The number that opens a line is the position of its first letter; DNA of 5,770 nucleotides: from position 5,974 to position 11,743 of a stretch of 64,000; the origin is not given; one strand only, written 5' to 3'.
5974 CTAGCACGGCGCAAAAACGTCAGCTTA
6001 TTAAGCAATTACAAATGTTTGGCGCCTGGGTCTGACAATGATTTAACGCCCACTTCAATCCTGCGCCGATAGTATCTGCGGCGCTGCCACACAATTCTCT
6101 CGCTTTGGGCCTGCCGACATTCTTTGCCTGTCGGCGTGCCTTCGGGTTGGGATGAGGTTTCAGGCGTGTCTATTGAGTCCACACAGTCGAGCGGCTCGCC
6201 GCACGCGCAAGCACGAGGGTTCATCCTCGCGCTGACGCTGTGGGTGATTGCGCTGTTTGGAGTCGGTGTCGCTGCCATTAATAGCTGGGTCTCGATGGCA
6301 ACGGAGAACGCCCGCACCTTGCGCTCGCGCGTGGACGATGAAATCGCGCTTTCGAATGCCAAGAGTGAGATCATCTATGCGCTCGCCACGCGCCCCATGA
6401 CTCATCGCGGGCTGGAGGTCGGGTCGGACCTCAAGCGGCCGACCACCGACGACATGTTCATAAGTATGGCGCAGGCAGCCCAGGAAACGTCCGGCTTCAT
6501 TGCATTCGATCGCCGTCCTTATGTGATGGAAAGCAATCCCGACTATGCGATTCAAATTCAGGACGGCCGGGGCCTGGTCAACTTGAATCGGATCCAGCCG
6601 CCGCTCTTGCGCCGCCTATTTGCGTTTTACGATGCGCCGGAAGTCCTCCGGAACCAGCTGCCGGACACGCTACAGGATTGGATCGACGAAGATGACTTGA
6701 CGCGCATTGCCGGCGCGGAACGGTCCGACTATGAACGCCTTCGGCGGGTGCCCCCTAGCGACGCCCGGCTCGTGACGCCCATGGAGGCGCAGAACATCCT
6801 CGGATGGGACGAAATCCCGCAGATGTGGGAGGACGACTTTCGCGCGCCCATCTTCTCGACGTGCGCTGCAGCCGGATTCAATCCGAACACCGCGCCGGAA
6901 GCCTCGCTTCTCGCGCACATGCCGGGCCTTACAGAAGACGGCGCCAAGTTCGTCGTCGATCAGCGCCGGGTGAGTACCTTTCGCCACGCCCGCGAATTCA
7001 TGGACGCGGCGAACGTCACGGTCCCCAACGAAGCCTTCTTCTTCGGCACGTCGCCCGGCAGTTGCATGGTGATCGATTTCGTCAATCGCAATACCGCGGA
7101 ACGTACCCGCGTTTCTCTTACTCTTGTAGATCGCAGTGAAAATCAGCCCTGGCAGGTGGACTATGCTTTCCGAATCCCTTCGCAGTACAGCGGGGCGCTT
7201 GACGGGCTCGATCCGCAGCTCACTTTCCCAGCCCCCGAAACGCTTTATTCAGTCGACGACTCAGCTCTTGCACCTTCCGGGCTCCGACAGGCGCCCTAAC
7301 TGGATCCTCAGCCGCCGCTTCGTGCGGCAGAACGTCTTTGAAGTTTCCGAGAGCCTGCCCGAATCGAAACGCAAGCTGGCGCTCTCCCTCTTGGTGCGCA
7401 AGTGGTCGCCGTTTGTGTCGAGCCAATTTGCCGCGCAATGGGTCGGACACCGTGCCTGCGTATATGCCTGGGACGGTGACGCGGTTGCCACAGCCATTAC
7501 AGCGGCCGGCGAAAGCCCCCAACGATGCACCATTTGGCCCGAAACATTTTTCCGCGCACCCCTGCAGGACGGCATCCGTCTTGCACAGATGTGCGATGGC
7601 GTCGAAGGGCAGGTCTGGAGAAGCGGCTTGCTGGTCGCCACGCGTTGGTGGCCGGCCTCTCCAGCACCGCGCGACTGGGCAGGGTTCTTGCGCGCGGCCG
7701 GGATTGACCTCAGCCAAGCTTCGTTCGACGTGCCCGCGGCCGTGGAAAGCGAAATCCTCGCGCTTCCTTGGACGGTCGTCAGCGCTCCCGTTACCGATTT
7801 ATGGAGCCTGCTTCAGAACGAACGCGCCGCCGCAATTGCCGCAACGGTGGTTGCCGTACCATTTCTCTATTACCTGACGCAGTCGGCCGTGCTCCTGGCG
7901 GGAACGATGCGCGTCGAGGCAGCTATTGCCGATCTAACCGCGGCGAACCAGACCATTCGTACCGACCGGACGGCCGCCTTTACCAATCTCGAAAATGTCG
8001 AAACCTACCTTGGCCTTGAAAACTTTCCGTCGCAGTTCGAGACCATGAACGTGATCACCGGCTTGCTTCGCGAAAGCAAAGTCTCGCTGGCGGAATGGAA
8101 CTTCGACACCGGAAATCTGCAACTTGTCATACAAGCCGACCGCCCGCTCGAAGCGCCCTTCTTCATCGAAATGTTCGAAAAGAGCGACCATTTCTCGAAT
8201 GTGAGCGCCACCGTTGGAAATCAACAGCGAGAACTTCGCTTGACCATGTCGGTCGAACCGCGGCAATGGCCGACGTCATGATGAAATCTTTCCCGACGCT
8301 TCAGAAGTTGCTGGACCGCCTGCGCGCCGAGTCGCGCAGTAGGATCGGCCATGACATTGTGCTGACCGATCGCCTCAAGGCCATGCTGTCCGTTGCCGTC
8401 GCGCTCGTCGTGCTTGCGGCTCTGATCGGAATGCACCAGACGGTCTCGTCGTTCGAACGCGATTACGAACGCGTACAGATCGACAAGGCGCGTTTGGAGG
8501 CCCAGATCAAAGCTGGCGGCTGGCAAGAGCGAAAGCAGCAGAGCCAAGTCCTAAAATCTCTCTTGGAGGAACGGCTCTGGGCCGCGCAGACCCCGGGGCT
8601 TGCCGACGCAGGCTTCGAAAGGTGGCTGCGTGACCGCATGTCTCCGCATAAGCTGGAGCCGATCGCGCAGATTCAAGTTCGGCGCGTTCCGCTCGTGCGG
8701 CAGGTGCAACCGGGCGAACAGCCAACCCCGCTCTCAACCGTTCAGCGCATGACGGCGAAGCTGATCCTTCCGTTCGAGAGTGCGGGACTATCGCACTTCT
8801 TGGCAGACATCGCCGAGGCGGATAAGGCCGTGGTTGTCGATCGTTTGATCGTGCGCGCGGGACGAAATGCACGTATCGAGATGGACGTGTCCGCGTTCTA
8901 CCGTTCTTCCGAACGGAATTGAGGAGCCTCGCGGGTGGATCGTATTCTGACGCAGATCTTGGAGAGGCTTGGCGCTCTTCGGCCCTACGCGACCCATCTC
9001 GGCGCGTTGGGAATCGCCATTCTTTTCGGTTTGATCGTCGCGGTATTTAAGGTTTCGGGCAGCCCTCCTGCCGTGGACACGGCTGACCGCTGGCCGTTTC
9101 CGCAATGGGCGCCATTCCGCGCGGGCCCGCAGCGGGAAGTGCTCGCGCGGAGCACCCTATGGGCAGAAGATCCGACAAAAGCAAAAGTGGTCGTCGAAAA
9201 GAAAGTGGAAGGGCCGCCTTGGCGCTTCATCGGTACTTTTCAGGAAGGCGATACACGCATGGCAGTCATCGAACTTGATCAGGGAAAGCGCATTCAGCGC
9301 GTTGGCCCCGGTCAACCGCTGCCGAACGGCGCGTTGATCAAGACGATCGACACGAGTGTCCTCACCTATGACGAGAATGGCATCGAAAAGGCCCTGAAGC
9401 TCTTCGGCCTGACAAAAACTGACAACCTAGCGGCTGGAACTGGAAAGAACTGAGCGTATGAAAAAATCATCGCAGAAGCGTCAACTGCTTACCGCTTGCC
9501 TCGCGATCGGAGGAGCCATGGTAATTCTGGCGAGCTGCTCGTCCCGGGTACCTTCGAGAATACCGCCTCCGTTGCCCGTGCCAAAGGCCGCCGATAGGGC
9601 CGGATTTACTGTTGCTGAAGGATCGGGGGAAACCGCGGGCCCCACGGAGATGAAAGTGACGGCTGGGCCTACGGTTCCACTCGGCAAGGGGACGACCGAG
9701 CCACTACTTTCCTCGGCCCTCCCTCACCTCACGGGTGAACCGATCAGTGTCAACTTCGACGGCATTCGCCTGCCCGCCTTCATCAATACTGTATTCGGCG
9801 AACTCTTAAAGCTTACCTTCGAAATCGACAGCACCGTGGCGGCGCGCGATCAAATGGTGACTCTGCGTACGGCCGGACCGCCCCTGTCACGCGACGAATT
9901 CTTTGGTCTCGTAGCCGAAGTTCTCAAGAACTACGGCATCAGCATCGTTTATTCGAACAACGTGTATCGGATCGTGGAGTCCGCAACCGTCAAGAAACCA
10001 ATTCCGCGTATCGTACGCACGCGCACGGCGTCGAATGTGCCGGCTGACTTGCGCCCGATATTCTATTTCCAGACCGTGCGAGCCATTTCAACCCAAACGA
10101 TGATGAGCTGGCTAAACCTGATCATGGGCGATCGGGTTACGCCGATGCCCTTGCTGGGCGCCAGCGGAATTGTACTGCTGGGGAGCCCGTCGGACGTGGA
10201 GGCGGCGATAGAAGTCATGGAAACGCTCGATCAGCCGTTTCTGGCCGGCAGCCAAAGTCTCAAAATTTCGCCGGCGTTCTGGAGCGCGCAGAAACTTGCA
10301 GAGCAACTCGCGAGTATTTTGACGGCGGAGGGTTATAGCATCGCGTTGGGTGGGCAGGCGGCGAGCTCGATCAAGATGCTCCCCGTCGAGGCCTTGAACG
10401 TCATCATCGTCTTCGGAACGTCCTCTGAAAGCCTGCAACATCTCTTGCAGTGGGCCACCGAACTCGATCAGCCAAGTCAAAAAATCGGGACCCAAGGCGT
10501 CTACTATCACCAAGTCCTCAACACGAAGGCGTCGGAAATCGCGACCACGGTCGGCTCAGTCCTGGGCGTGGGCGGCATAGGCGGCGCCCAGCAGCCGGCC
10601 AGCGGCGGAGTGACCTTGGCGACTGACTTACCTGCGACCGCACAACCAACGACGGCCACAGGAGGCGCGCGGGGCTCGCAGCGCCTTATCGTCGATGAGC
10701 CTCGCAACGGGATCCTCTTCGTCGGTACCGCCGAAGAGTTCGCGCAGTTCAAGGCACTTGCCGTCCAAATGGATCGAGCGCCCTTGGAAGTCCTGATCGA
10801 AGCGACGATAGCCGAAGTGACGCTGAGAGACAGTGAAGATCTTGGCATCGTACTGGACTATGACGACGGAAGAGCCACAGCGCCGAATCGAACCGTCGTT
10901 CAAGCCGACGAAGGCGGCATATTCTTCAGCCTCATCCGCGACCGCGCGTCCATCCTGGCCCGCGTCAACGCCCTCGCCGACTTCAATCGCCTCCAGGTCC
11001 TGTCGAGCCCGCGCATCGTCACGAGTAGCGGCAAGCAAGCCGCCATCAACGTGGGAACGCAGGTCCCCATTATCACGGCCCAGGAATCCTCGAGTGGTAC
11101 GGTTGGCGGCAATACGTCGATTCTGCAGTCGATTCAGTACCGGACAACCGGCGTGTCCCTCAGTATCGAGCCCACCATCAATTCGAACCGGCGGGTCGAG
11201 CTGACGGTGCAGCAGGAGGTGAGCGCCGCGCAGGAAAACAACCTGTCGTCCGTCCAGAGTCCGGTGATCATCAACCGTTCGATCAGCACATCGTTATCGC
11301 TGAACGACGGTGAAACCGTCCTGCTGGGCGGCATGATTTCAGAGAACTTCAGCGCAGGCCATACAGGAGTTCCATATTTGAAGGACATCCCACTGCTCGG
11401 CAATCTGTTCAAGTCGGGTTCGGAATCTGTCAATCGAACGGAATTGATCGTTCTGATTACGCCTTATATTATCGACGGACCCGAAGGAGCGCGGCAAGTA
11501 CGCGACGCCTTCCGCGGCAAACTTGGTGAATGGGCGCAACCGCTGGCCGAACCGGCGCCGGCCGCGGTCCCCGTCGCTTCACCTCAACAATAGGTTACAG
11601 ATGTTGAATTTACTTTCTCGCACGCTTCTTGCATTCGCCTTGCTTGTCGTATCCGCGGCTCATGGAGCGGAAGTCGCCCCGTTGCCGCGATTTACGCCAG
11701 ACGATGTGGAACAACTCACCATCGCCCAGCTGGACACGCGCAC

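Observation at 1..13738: Candidate self-contained surface-protein export module: GT9-like enzyme, S/T-rich cargo, T2SS without an ATPase, Sel1 protein, GmhA-like isomerase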

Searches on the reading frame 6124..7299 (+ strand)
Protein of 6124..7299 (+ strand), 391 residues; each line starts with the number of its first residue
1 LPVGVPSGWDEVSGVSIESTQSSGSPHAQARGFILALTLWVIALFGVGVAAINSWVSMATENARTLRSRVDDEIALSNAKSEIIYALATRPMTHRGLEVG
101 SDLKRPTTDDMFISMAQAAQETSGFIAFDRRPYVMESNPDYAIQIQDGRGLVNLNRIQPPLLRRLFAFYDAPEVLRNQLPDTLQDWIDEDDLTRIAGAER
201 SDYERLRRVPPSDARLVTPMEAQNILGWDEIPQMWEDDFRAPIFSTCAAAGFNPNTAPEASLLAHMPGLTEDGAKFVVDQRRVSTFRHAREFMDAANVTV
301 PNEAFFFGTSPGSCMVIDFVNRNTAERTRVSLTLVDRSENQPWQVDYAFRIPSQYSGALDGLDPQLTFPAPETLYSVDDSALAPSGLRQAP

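Call 3: search_protein_families(library=pfam, proteins=[window:6124-7299:+], max_evalue=0.01)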
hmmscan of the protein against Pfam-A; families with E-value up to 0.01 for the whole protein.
window:6124-7299:+ (391 aa): 3 families
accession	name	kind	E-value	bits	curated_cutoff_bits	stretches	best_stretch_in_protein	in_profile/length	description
PF21687.3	T2SSK_1st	-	2.3e-07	32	26.2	1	160-229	21-91/107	Type II secretion system (T2SS), protein K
PF03934.19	T2SSK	-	1.3e-05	25.9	24.2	1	253-297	2-46/63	Type II secretion system (T2SS), protein K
PF12836.13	HHH_3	-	0.0041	17.6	27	0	250-294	4-48/65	Helix-hairpin-helix motif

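Call 62: search_protein_families(library=ncbifam, proteins=[window:6166-7299:+], max_evalue=0.01)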
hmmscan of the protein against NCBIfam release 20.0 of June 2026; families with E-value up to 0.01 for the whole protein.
window:6166-7299:+ (377 aa): 1 family
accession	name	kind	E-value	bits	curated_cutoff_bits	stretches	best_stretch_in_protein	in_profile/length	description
NF037980.1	T2SS_GspK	equivalog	1.8e-10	40.9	130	1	111-288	88-263/307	type II secretion system minor pseudopilin GspK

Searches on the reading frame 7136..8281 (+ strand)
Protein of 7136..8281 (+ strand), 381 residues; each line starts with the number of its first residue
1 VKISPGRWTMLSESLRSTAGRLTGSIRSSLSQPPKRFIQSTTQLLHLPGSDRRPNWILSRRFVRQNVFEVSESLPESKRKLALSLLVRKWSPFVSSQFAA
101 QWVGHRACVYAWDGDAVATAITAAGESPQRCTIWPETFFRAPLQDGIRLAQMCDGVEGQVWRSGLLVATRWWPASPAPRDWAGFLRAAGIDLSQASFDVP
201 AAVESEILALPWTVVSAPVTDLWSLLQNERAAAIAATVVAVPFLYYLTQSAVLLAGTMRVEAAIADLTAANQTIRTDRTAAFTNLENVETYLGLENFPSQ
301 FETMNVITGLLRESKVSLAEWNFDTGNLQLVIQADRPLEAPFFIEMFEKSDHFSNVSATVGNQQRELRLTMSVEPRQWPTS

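Call 3: search_protein_families(library=pfam, proteins=[window:7136-8281:+], max_evalue=0.01)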
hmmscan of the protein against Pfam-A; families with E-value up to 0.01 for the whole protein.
window:7136-8281:+ (381 aa): 0 families

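Call 8: search_protein_families(library=ncbifam, proteins=[window:7136-8281:+], max_evalue=0.1)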
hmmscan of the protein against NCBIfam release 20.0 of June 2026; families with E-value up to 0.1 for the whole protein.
window:7136-8281:+ (381 aa): 1 family
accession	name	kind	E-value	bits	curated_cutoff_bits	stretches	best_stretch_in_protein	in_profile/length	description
NF010661.0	PRK14058.1-3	equivalog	0.044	12.8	251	0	237-342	154-259/283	acetylglutamate/acetylaminoadipate kinase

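Call 57: search_solved_structures(query=A6, max_evalue=10)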
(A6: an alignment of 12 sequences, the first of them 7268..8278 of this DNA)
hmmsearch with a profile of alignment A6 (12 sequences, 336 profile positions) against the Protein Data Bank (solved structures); distinct sequences matched with E-value up to 10: 2.
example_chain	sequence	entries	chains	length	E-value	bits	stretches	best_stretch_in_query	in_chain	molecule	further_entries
9yfg_Hb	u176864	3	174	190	0.48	12.8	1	89-142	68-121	FlgO domain-containing protein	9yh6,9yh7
9yds_Ab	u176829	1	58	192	0.49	12.7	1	89-142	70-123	FlgO domain-containing protein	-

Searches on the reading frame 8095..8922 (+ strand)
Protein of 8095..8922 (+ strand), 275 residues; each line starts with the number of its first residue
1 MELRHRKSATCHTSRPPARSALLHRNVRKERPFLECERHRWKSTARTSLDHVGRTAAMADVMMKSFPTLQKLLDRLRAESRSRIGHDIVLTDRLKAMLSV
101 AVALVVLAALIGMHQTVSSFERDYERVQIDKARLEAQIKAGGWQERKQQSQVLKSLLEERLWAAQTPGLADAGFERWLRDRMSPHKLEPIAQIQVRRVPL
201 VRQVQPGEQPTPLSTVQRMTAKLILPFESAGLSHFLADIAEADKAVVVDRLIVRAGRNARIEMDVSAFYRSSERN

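Call 3: search_protein_families(library=pfam, proteins=[window:8095-8922:+], max_evalue=0.01)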
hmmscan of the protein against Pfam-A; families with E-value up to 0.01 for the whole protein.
window:8095-8922:+ (275 aa): 0 families

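Call 8: search_protein_families(library=ncbifam, proteins=[window:8095-8922:+], max_evalue=0.1)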
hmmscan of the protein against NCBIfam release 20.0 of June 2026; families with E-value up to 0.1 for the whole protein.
window:8095-8922:+ (275 aa): 2 families
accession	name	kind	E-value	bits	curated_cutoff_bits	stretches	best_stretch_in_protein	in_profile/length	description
NF040576.1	T2SS_GspM_XpsM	equivalog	0.00017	21.3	60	1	98-260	8-157/180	type II secretion system protein GspM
NF008063.0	PRK10797.1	subfamily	0.0033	16.7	375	1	101-188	199-280/302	glutamate/aspartate ABC transporter substrate-binding protein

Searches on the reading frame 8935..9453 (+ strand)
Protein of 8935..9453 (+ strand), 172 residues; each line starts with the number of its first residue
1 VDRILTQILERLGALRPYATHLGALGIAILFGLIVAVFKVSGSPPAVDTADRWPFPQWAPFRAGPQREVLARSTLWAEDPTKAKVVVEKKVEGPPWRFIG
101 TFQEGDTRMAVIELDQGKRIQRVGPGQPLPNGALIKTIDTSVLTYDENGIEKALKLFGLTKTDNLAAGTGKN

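Call 4: search_protein_families(library=pfam, proteins=[window:8935-9453:+], max_evalue=0.01)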
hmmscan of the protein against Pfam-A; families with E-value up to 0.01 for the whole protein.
window:8935-9453:+ (172 aa): 1 family
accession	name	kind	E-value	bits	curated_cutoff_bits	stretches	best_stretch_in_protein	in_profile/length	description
PF10748.14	HofP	-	0.0066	16.6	24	0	89-146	29-85/132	DNA utilization proteins HofP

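Call 8: search_protein_families(library=ncbifam, proteins=[window:8935-9453:+], max_evalue=0.1)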
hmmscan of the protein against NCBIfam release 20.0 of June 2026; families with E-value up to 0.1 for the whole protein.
window:8935-9453:+ (172 aa): 0 families

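Call 58: search_solved_structures(query=A7, max_evalue=10)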
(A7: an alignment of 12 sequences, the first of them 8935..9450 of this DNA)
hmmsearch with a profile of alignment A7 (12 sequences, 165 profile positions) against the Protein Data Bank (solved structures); distinct sequences matched with E-value up to 10: 7.
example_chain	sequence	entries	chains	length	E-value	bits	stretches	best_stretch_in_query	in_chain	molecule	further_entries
7oio_A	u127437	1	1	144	0.33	13.5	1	109-156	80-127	General secretion pathway protein C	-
1s5l_X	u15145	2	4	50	0.42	13.1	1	8-48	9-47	photosystem II PsbX protein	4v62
11yo_X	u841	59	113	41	0.73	12.4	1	15-48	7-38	Photosystem II reaction center X protein | Photosystem II reaction center protein X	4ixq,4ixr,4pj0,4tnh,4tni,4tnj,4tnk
4pbu_X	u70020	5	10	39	0.74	12.3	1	15-48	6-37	Photosystem II reaction center X protein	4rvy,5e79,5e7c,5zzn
3kzi_X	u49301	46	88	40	0.76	12.3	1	15-48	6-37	Photosystem II reaction center X protein | Photosystem II reaction center protein X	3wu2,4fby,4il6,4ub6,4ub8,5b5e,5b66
6dhe_X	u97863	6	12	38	0.9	12.1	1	15-48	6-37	Photosystem II reaction center X protein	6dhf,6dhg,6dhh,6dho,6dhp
5h2f_X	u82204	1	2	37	1.1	11.8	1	15-48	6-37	Photosystem II reaction center X protein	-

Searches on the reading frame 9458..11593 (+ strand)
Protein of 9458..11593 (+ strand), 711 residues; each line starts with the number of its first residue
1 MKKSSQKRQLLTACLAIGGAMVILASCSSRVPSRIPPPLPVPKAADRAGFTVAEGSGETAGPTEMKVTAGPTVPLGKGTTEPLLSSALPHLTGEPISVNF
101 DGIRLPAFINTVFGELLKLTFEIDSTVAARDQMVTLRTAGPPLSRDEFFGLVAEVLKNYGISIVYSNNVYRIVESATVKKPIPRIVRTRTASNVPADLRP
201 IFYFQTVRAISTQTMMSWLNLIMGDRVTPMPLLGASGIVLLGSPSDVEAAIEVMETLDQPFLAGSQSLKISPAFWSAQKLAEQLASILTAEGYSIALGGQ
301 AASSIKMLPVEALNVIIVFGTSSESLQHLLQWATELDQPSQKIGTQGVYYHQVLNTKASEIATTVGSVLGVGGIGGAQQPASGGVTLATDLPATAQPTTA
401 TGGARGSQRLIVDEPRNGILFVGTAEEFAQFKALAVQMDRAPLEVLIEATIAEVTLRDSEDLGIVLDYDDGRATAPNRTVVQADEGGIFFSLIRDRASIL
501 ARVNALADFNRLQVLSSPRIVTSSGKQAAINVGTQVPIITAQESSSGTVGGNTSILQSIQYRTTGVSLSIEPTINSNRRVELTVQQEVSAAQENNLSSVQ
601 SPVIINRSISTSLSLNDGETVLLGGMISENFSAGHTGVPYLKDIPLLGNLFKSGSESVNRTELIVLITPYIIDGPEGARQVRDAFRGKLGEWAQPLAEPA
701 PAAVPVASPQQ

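Call 4: search_protein_families(library=pfam, proteins=[window:9458-11593:+], max_evalue=0.01)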
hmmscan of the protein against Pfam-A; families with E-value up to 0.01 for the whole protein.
window:9458-11593:+ (711 aa): 3 families
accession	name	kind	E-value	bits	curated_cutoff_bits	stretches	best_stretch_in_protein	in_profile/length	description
PF00263.26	Secretin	-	2.1e-46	158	27.5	1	505-673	1-169/169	Bacterial type II and III secretion system protein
PF03958.22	Secretin_N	-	4.4e-12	46.5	28.2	2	276-341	10-68/69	Bacterial type II/III secretion system short domain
PF21305.2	type_II_gspD_N0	-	1.1e-05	25.6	27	1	98-172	1-71/71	GspD-like, N0 domain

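Call 62: search_protein_families(library=ncbifam, proteins=[window:9458-11593:+], max_evalue=0.01)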
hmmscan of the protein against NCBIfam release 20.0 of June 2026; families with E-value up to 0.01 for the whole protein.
window:9458-11593:+ (711 aa): 8 families
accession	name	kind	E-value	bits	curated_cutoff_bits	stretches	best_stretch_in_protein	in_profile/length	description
TIGR02517.1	type_II_gspD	equivalog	4.4e-87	293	351.35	1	98-681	1-599/600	type II secretion system secretin GspD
TIGR02515.1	IV_pilus_PilQ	subfamily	1.1e-41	143.2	284.35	2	492-672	254-427/428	type IV pilus secretin PilQ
TIGR02519.1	pilus_MshL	equivalog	5.1e-38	130.7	250.2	1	426-672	17-290/290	pilus (MSHA type) biogenesis protein MshL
TIGR02516.1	type_III_yscC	equivalog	3.3e-32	111.6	238.45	1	398-673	186-462/463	type III secretion system outer membrane ring subunit SctC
NF010083.0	PRK13568.1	equivalog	3.1e-25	88.8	554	1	410-673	154-418/419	DNA uptake porin HofQ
NF011873.0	PRK15346.1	equivalog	3.7e-22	78.7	524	1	390-660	217-482/499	EscC/YscC/HrcC family type III secretion system outer membrane ring protein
NF007851.2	PRK10560.1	exception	1e-19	70.7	598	1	405-673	143-410/412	DNA uptake porin HofQ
NF042912.1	Amuc_1098_fam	equivalog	1.1e-17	63.5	750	1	597-674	721-798/805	Amuc_1098 family type IV pilus outer membrane protein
